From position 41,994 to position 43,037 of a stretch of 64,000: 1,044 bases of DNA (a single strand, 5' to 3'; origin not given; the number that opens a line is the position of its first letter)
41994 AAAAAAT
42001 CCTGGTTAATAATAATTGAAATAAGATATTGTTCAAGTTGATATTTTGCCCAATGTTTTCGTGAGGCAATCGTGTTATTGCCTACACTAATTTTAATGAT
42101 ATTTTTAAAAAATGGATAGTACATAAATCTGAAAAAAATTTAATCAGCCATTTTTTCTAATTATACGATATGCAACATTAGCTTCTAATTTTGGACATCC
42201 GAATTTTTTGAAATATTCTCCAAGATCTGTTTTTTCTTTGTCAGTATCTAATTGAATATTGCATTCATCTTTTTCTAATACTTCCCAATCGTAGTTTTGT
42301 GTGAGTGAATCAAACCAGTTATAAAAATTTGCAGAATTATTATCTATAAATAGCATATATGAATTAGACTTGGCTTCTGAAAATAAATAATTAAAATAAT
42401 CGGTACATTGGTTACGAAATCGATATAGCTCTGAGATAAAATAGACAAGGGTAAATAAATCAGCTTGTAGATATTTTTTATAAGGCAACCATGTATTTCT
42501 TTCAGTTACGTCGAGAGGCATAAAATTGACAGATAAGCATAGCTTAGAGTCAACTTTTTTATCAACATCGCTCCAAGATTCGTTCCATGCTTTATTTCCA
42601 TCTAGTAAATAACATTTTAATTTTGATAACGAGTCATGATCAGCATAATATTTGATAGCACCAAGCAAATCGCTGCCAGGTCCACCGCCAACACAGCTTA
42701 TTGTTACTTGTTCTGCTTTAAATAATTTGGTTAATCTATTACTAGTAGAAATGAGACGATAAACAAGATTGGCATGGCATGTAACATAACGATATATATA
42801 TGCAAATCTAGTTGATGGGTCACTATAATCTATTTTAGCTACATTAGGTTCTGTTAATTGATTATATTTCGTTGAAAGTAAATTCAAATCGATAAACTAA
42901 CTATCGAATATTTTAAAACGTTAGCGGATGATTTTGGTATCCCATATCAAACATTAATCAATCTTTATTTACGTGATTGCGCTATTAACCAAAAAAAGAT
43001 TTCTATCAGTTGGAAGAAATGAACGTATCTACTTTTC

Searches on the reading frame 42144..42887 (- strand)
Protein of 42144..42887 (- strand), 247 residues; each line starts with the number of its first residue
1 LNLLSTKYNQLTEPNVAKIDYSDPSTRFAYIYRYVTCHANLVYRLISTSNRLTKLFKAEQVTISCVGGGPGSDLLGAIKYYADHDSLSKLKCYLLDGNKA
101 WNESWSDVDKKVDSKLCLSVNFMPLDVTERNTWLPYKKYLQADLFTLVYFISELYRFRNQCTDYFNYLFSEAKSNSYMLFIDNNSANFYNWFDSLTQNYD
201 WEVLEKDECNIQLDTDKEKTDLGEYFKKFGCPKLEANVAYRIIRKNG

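Call 72: search_protein_families(library=pfam, proteins=[window:42144-42887:-], max_evalue=0.0001)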
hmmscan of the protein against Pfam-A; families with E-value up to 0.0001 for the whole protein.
window:42144-42887:- (247 aa): 1 family
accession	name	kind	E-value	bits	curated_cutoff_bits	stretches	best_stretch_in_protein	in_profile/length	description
PF11312.14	Methyltransf_34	-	1.5e-05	24.8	26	0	48-184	75-236/304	Putative SAM-dependent methyltransferase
